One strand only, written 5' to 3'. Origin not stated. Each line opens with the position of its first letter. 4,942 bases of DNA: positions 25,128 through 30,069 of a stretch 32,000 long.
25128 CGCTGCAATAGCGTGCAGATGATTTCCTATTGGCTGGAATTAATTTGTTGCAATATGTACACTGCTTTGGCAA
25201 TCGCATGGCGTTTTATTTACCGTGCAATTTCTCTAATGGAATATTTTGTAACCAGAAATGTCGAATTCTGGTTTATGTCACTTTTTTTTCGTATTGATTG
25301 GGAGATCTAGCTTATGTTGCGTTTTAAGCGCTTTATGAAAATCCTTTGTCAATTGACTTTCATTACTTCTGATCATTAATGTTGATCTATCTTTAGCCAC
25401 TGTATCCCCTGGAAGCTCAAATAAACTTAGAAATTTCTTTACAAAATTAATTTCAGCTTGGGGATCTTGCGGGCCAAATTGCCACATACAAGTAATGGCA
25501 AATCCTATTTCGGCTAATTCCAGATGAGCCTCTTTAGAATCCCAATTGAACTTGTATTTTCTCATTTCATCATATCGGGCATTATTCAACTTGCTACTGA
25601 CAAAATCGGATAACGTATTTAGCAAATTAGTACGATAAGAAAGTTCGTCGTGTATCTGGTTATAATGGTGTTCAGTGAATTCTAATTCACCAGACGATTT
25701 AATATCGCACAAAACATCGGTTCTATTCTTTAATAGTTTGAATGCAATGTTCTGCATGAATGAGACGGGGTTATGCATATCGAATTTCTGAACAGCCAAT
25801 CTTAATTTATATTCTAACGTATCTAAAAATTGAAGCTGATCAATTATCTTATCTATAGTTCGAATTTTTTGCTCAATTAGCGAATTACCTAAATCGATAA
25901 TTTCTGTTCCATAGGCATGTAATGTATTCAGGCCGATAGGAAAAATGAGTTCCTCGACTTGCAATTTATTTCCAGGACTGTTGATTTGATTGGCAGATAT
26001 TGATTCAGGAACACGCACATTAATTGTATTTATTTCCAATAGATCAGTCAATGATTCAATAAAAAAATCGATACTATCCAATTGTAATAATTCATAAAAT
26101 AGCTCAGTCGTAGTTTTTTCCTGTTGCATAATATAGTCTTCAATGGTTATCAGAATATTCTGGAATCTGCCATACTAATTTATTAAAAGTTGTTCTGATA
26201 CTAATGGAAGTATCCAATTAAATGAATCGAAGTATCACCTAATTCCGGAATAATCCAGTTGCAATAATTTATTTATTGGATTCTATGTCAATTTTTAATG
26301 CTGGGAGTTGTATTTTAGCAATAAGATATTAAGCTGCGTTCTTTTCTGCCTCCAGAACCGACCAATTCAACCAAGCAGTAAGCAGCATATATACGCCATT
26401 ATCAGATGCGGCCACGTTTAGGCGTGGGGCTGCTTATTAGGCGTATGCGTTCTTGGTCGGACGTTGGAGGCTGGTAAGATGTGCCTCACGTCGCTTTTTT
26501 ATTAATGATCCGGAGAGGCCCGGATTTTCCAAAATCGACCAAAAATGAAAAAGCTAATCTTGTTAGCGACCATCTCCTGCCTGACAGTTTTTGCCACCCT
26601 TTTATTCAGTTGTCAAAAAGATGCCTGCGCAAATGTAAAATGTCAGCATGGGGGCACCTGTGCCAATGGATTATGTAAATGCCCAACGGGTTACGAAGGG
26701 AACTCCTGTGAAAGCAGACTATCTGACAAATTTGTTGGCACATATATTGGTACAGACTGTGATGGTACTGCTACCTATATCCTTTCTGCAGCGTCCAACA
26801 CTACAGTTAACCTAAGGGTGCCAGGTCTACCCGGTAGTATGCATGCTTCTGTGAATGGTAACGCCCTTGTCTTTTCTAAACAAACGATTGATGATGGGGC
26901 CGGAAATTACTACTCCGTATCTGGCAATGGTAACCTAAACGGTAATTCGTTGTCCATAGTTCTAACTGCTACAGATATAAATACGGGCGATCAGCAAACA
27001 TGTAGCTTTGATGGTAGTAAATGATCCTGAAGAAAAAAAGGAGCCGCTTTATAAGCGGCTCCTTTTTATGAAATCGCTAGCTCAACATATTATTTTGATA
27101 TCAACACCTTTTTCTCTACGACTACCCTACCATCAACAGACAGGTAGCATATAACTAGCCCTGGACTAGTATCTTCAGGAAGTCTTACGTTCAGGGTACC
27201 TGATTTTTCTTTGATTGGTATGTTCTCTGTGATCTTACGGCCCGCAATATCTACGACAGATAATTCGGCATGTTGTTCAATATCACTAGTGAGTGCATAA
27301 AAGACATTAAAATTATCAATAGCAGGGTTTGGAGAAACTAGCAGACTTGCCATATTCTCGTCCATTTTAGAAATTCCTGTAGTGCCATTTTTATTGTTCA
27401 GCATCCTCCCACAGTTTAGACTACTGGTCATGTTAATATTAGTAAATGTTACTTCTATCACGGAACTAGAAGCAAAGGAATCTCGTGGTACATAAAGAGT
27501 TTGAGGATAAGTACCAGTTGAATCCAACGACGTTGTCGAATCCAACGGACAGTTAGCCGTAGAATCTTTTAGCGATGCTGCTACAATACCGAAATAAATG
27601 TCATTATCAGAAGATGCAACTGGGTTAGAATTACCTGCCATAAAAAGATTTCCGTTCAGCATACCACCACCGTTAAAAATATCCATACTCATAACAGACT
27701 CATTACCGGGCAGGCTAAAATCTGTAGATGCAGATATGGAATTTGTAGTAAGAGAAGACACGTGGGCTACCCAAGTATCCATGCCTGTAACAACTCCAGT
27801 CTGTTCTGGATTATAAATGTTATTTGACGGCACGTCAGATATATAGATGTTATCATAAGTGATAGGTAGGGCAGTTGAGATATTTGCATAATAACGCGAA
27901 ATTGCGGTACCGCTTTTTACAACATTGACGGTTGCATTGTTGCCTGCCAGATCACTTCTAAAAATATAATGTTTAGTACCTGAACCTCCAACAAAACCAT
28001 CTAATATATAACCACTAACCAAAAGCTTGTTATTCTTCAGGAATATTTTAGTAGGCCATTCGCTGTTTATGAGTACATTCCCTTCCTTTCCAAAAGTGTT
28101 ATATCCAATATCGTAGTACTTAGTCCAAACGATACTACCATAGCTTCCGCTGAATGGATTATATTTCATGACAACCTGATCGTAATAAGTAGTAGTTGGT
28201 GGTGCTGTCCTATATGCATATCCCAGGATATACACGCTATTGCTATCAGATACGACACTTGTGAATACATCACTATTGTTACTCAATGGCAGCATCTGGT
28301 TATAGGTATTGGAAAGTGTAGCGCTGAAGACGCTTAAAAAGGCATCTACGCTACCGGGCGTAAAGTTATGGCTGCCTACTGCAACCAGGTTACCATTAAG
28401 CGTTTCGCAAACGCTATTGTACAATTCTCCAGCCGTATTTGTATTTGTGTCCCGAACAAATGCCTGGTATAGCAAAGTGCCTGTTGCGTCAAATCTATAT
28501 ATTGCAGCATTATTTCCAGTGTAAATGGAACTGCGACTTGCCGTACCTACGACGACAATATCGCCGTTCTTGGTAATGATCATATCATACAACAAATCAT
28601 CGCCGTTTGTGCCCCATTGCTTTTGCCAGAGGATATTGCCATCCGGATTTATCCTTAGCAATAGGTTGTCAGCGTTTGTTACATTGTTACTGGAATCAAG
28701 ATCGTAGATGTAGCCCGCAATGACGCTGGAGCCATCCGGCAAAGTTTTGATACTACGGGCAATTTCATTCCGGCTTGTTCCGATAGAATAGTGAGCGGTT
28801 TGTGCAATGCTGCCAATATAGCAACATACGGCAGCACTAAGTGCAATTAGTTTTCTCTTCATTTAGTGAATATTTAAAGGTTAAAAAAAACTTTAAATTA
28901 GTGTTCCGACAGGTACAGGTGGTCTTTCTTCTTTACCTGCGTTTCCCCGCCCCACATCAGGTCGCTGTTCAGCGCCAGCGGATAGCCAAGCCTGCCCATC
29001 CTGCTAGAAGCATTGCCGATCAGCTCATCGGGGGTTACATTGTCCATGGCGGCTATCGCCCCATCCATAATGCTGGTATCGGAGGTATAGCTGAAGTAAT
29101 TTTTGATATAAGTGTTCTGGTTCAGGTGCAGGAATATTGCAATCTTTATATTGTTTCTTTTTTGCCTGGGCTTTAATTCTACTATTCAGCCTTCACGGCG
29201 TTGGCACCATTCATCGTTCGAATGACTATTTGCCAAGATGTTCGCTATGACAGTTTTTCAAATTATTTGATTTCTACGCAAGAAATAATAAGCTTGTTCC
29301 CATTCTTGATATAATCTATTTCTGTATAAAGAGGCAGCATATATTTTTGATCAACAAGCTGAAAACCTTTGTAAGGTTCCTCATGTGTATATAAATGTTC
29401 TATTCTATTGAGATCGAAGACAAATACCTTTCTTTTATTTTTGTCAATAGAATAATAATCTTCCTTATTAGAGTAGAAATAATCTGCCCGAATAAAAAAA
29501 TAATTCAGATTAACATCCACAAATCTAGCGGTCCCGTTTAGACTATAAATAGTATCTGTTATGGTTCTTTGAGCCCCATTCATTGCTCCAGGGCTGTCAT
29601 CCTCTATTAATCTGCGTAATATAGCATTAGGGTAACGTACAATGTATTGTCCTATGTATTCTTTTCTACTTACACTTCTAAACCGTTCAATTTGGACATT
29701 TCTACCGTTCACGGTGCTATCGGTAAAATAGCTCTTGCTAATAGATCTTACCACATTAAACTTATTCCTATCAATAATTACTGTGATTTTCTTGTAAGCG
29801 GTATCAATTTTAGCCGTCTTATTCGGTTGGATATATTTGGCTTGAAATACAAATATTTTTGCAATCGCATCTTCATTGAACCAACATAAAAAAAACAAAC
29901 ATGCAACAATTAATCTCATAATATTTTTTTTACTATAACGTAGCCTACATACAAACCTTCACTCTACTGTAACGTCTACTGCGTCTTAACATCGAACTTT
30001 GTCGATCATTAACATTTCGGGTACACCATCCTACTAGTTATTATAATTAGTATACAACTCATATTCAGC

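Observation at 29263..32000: Polymorphic toxin with RHS-type core, unrecognised C-terminal domain and exported candidate immunity proteins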

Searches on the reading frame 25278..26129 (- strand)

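Call 4: search_protein_families(library=pfam, proteins=[window:25278-26129:-], max_evalue=0.1)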
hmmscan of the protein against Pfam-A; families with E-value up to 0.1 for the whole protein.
window:25278-26129:- (283 aa): 1 family
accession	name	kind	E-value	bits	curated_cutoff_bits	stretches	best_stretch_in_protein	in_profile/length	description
PF16843.10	Get5_bdg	-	0.061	13.3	25.3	0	226-243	2-19/53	Binding domain to Get4 on Get5, Golgi to ER traffic protein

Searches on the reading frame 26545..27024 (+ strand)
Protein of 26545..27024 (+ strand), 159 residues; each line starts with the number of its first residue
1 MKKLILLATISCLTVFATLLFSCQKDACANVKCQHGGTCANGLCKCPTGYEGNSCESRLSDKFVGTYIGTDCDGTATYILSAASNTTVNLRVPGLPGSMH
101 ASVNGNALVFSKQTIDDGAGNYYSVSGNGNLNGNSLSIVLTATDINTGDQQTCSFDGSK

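Call 4: search_protein_families(library=pfam, proteins=[window:26545-27024:+], max_evalue=0.1)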
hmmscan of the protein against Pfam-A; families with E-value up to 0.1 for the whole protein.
window:26545-27024:+ (159 aa): 7 families
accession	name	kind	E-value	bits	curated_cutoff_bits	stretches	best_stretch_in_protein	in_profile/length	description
PF25024.1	EGF_TEN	-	7.8e-06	26.1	65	1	22-59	89-126/234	Teneurin EGF domain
PF07974.19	EGF_2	-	0.0012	19.6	22.1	1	28-55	1-32/32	EGF-like domain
PF00008.33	EGF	-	0.0015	19.2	21.5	1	28-53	1-31/32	EGF-like domain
PF12661.13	hEGF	-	0.0082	17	29.3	1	33-50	1-22/22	Human growth factor-like EGF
PF12393.13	Dr_adhesin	-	0.019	15.7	25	1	1-18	1-18/21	Dr family adhesin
PF01683.23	EB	-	0.04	14.4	24.3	0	18-51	17-46/52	EB module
PF23106.1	EGF_Teneurin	-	0.067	13.7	24.3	1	31-57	3-29/30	Teneurin-like EGF domain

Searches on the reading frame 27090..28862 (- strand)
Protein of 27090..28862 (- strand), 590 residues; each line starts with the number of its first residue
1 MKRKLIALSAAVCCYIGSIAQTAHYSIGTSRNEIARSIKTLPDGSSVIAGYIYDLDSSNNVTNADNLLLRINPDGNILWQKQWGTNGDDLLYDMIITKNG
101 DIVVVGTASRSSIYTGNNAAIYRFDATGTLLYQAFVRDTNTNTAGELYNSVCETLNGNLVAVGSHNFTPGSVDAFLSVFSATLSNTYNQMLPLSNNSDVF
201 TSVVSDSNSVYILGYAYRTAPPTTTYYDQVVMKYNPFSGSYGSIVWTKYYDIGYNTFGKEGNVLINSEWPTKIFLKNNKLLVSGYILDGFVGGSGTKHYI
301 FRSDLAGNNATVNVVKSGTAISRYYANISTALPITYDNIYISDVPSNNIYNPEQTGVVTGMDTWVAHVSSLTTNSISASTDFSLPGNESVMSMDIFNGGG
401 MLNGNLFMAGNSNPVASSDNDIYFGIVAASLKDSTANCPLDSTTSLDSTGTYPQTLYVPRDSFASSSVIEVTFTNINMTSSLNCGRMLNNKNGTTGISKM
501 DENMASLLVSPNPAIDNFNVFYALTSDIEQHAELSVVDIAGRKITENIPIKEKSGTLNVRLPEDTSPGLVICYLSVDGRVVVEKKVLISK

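Call 4: search_protein_families(library=pfam, proteins=[window:27090-28862:-], max_evalue=0.1)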
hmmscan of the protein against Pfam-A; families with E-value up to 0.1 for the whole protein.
window:27090-28862:- (590 aa): 4 families
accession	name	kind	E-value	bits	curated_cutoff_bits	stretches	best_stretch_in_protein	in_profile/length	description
PF18962.6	Por_Secre_tail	-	0.00031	21.4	27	1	510-585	2-72/75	Secretion system C-terminal sorting domain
PF13360.13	PQQ_2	-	0.004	17.3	27.6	1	61-162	78-174/233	Outer membrane protein assembly factor BamB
PF10411.14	DsbC_N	-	0.026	14.6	25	0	42-63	49-70/70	Disulfide bond isomerase protein N-terminal domain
PF17164.10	DUF5122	-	0.09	13.5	27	0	99-130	3-32/36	Domain of unknown function (DUF5122) beta-propeller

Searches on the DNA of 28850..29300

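Call 74: search_rna_families(source=window, start=28850, end=29300, threshold=evalue, max_evalue=1)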
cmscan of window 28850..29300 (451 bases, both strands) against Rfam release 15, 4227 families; matches with E-value up to 1: 0.
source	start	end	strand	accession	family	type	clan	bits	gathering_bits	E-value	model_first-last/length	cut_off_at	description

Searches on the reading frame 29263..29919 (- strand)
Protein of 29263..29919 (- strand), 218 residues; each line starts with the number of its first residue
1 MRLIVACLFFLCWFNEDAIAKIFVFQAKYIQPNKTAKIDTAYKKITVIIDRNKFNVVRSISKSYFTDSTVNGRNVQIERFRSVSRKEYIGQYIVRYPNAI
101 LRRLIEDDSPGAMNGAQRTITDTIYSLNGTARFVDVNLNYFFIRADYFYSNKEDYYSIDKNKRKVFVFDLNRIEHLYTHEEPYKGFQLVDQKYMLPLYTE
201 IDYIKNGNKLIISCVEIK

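Call 4: search_protein_families(library=pfam, proteins=[window:29263-29919:-], max_evalue=0.1)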
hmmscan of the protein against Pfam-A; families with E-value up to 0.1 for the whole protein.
window:29263-29919:- (218 aa): 0 families

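Call 8: search_protein_families(library=ncbifam, proteins=[window:29263-29919:-], max_evalue=0.01)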
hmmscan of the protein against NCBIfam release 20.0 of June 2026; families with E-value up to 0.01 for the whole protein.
window:29263-29919:- (218 aa): 0 families

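Call 46: find_homologous_proteins(query=window:29263-29919:-, max_evalue=0.001)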
Query window:29263-29919:- (218 aa): 2 proteins with E <= 0.001 among 54 candidates.
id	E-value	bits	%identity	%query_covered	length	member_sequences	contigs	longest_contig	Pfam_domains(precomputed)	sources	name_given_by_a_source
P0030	2.1e-140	483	100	100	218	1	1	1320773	-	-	-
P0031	1.2e-111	389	83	95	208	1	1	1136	-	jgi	jgi:hypothetical protein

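Call 48: find_encoding_contigs(protein=P0031, flank=5000)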
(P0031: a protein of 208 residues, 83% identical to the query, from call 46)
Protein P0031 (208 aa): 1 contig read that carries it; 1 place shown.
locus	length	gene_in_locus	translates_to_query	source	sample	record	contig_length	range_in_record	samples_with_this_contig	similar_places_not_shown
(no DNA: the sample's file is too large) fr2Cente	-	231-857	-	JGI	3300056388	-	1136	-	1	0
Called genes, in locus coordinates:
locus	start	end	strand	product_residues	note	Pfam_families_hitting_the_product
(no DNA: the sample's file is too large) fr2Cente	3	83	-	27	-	?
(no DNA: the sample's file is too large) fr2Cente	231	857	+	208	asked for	-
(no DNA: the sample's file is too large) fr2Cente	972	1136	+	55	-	?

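Call 99: search_protein_families(library=phrogs, proteins=[window:29266-29919:-], max_evalue=0.01)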
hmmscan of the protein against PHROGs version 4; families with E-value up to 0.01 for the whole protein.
window:29266-29919:- (218 aa): 0 families

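Call 100: search_protein_families(library=padloc, proteins=[window:29266-29919:-], max_evalue=0.01)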
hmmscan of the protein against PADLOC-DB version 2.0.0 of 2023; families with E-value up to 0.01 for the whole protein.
window:29266-29919:- (218 aa): 0 families
